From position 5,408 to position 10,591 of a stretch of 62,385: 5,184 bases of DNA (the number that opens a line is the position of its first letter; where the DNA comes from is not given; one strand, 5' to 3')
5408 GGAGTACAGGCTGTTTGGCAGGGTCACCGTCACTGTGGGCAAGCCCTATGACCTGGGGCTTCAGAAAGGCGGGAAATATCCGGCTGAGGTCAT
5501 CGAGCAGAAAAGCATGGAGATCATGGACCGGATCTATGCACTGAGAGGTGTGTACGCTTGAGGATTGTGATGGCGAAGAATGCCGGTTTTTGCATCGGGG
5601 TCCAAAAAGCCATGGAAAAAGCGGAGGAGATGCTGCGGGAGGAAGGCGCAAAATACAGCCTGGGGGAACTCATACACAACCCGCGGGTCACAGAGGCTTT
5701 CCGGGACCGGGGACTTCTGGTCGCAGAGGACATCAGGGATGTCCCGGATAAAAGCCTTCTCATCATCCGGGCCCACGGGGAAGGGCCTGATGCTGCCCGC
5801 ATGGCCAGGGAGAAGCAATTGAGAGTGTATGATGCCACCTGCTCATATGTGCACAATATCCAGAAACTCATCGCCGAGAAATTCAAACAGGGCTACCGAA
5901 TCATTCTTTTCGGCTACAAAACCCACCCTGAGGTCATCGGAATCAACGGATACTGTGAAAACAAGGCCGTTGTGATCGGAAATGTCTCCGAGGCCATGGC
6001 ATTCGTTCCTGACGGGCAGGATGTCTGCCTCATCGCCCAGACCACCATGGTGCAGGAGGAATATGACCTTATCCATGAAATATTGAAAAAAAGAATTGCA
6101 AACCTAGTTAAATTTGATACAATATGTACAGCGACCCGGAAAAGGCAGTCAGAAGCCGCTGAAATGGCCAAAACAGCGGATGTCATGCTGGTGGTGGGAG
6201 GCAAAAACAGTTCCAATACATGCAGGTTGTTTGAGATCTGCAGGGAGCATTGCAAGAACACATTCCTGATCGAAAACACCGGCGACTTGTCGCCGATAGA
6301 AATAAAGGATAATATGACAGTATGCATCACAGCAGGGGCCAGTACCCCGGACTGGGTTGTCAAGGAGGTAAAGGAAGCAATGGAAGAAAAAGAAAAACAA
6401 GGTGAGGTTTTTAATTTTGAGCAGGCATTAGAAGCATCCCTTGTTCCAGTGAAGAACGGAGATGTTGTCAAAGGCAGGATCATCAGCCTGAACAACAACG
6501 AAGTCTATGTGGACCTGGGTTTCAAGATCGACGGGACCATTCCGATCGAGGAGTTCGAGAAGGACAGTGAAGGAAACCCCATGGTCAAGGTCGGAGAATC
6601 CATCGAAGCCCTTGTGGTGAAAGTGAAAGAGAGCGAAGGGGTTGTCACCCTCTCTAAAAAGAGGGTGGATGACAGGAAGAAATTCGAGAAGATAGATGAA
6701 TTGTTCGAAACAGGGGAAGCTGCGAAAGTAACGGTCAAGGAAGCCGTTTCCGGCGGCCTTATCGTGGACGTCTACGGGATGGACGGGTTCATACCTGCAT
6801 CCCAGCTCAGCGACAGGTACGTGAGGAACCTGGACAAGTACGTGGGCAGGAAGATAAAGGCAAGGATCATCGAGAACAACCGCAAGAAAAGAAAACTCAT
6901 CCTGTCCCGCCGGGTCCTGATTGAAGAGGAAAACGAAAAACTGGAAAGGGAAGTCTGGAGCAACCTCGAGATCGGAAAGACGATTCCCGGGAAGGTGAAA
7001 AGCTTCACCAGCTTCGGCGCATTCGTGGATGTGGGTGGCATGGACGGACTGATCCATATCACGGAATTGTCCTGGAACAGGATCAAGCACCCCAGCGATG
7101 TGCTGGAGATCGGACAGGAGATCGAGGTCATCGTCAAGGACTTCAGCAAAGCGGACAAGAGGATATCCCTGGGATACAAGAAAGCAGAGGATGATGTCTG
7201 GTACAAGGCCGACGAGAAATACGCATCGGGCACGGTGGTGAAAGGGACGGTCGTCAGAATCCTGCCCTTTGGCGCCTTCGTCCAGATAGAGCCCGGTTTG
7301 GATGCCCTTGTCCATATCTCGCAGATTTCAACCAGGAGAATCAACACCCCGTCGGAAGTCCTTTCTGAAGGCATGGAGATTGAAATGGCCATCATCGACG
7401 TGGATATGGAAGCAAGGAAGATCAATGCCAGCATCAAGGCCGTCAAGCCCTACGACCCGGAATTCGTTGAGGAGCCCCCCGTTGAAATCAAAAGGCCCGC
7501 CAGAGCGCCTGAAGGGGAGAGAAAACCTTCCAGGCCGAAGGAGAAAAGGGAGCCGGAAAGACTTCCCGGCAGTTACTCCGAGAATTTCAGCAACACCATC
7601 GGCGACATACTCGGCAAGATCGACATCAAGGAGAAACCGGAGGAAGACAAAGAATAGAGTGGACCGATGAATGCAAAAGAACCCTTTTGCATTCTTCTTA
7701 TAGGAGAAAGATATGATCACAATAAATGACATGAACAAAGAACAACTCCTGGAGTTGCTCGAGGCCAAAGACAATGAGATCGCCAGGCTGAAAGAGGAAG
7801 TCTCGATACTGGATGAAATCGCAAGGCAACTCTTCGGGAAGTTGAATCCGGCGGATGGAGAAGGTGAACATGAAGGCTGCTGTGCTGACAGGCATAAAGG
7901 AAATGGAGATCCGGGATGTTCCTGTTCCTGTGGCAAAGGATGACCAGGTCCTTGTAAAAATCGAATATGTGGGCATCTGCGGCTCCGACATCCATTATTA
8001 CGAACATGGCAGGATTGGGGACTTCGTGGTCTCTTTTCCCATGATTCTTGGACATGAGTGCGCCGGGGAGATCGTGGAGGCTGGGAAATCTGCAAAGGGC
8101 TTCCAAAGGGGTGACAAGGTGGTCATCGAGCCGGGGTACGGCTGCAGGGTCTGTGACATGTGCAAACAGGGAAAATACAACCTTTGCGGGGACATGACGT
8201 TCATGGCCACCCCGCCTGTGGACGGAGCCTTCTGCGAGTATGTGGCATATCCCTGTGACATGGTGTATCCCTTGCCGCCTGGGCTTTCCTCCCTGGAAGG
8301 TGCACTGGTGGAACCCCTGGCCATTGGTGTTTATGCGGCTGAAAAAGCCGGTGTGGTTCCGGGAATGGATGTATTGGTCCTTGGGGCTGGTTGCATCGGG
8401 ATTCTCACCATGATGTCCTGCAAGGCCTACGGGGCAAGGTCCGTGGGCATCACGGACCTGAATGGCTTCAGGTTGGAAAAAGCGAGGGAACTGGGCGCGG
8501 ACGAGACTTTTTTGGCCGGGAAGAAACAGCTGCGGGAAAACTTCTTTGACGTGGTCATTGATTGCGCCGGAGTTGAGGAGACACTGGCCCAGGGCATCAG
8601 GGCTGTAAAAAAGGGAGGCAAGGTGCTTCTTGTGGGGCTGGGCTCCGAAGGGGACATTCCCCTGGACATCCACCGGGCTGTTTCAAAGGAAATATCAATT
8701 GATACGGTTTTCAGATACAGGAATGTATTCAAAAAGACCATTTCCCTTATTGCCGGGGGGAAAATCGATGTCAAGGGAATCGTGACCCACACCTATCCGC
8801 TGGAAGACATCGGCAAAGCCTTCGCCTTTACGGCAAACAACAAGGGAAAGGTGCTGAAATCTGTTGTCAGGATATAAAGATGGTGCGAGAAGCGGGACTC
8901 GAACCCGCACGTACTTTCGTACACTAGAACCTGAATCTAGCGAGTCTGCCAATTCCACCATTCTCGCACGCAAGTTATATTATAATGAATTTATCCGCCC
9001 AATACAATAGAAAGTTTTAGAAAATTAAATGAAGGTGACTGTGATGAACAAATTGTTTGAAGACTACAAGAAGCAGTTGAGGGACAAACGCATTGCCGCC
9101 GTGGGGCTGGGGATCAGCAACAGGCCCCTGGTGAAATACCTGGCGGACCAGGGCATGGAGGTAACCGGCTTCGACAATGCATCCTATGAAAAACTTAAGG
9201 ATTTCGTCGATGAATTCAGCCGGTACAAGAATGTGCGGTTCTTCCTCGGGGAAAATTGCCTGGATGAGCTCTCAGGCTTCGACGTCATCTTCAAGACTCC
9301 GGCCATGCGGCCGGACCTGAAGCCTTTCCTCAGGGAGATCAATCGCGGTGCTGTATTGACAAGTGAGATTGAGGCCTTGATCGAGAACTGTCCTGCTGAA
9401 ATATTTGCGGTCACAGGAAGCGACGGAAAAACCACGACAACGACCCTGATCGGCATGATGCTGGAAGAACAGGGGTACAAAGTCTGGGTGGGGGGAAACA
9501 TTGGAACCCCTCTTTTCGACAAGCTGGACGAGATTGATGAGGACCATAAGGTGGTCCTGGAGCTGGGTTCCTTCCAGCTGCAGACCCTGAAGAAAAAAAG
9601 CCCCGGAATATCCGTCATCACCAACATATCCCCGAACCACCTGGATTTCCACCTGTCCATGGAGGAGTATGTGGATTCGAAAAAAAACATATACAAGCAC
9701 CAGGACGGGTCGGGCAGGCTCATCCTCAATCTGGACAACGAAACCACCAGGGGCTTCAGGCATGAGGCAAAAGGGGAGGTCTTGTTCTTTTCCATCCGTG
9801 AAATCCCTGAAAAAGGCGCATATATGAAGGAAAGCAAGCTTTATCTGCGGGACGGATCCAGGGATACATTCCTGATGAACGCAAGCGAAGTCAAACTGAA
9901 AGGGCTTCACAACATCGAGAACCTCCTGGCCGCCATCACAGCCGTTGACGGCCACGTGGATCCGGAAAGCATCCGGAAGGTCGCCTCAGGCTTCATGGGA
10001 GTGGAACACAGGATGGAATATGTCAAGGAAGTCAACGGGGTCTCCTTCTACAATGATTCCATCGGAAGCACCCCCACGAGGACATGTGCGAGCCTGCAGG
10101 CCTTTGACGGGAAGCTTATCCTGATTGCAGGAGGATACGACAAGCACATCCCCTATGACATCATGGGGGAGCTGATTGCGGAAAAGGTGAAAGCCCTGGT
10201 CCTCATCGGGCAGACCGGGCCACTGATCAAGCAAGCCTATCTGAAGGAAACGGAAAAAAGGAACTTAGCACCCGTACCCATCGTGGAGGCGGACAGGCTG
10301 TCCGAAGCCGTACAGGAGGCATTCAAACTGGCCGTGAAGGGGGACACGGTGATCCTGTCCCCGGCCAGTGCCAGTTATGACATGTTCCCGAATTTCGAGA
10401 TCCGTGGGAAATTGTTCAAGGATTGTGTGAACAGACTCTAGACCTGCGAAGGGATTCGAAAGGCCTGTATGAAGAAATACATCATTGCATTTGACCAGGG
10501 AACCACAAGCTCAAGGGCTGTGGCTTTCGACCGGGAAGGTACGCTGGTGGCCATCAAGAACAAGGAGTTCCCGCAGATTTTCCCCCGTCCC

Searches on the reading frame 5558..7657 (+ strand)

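Call 37: search_protein_families(library=pfam, proteins=[window:5558-7657:+])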
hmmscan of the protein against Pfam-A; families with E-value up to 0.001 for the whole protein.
window:5558-7657:+ (699 aa): 5 families
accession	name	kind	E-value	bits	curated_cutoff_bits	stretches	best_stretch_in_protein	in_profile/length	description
PF02401.23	LYTB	-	2.2e-89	299.8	24.5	1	3-276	1-267/267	LytB protein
PF00575.29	S1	-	1.2e-62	208.7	22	4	471-541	3-74/74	S1 RNA binding domain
PF23459.1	S1_RRP5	-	3.2e-19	69.7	27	1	557-617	3-63/72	RRP5 S1 domain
PF21710.3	Spt6_S1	-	4.8e-06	27.2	27.5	0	299-360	15-79/91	Spt6, S1/OB domain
PF13509.12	S1_2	-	5.2e-06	26.9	21.8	0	558-591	2-35/61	S1 domain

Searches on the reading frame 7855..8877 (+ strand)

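Call 37: search_protein_families(library=pfam, proteins=[window:7855-8877:+])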
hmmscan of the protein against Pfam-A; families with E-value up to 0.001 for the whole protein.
window:7855-8877:+ (340 aa): 4 families
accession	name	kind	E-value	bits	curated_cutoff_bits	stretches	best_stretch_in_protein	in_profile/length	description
PF08240.17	ADH_N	-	9e-31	106.7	23.5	1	29-141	2-103/104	Alcohol dehydrogenase GroES-like domain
PF00107.32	ADH_zinc_N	-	3.5e-23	82.4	31.8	1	181-300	2-128/129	Zinc-binding dehydrogenase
PF16912.11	Glu_dehyd_C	-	1.3e-11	44.8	34.9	1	149-327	4-202/211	Glucose dehydrogenase C-terminus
PF13602.12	ADH_zinc_N_2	-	1.1e-08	36.5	27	1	213-329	1-126/134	Zinc-binding dehydrogenase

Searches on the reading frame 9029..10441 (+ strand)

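Call 38: search_protein_families(library=pfam, proteins=[window:9029-10441:+])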
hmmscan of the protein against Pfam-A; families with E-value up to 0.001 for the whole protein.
window:9029-10441:+ (470 aa): 3 families
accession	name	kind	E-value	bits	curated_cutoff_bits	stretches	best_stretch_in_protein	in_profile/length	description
PF08245.18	Mur_ligase_M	-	1.2e-32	114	24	1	128-305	1-199/200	Mur ligase middle domain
PF02875.26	Mur_ligase_C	-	8.5e-13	49.7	28.4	1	327-446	1-126/127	Mur ligase, glutamate ligase domain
PF21799.2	MurD-like_N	-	0.00059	20.5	27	0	21-96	2-72/88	Mur ligase MurD-like, N-terminal domain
